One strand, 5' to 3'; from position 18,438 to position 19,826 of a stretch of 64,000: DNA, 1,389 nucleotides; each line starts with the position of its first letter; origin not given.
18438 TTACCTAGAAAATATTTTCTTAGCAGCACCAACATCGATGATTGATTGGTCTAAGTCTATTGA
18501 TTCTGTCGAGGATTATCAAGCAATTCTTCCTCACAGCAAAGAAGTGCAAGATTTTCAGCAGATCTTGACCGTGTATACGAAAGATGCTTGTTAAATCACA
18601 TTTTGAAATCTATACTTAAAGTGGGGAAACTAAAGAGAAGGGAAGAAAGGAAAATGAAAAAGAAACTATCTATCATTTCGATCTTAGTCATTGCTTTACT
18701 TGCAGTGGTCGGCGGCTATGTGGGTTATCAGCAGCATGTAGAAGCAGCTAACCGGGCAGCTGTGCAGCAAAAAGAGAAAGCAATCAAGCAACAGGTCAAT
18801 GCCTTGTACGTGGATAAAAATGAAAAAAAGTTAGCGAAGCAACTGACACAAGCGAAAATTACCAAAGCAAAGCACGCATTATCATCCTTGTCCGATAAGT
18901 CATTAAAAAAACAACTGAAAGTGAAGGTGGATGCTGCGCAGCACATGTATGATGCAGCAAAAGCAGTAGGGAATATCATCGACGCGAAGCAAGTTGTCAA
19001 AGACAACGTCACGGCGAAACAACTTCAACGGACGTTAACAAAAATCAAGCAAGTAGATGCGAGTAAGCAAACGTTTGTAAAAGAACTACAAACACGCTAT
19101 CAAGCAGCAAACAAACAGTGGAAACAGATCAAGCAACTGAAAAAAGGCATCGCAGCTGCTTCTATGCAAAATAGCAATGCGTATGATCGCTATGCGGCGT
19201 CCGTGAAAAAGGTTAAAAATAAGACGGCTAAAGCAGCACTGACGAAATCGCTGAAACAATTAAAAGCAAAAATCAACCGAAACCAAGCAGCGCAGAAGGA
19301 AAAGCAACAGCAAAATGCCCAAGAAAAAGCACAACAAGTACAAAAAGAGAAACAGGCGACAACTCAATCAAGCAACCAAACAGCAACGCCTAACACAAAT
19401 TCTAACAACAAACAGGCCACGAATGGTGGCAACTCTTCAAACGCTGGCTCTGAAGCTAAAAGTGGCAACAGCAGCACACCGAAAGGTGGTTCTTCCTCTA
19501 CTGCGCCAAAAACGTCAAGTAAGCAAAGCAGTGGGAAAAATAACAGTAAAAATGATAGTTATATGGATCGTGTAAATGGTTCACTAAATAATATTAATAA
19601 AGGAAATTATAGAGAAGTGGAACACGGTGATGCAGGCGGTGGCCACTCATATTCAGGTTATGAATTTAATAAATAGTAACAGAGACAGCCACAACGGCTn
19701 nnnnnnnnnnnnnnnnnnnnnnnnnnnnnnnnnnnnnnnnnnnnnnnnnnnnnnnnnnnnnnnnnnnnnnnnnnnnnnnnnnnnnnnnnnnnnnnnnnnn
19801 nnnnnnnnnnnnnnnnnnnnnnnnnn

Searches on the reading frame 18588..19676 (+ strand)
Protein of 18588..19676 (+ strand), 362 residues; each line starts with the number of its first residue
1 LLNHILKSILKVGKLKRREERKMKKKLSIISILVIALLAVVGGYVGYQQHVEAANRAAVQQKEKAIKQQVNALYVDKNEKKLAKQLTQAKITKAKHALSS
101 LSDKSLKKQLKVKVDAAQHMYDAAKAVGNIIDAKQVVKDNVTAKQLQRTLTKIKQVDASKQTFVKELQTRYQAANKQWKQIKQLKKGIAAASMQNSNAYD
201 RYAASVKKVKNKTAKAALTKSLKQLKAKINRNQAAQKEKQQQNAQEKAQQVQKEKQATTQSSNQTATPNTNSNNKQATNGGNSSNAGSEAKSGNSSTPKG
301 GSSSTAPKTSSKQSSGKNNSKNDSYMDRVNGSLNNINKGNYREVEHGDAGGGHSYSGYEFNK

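Call 3: search_protein_families(library=pfam, proteins=[window:18588-19676:+], max_evalue=1)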
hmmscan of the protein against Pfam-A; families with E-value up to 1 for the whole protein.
window:18588-19676:+ (362 aa): 2 families
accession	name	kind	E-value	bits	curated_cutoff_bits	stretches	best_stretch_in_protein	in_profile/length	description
PF18449.8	Endotoxin_C2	-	7.8e-07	30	30.7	1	61-123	1-63/63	Pesticidal crystal protein Cry1Aa, domain IV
PF18041.7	MapZ_EC1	-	0.0023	18.7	33.1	1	52-130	7-85/129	MapZ extracellular domain 1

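Call 4: search_protein_families(library=ncbifam, proteins=[window:18588-19676:+], max_evalue=1)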
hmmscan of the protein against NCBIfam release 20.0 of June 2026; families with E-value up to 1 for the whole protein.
window:18588-19676:+ (362 aa): 3 families
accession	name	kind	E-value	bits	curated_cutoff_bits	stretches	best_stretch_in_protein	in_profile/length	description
TIGR01495.1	ETRAMP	paralog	0.04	13.9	32.75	1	12-56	36-80/85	ETRAMP family protein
TIGR02168.1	SMC_prok_B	equivalog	0.13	9.9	567.35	1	56-276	248-465/1181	chromosome segregation protein SMC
NF050032.1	Rv1733c_fam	subfamily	0.4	10.6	80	1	15-83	8-71/180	Rv1733c family protein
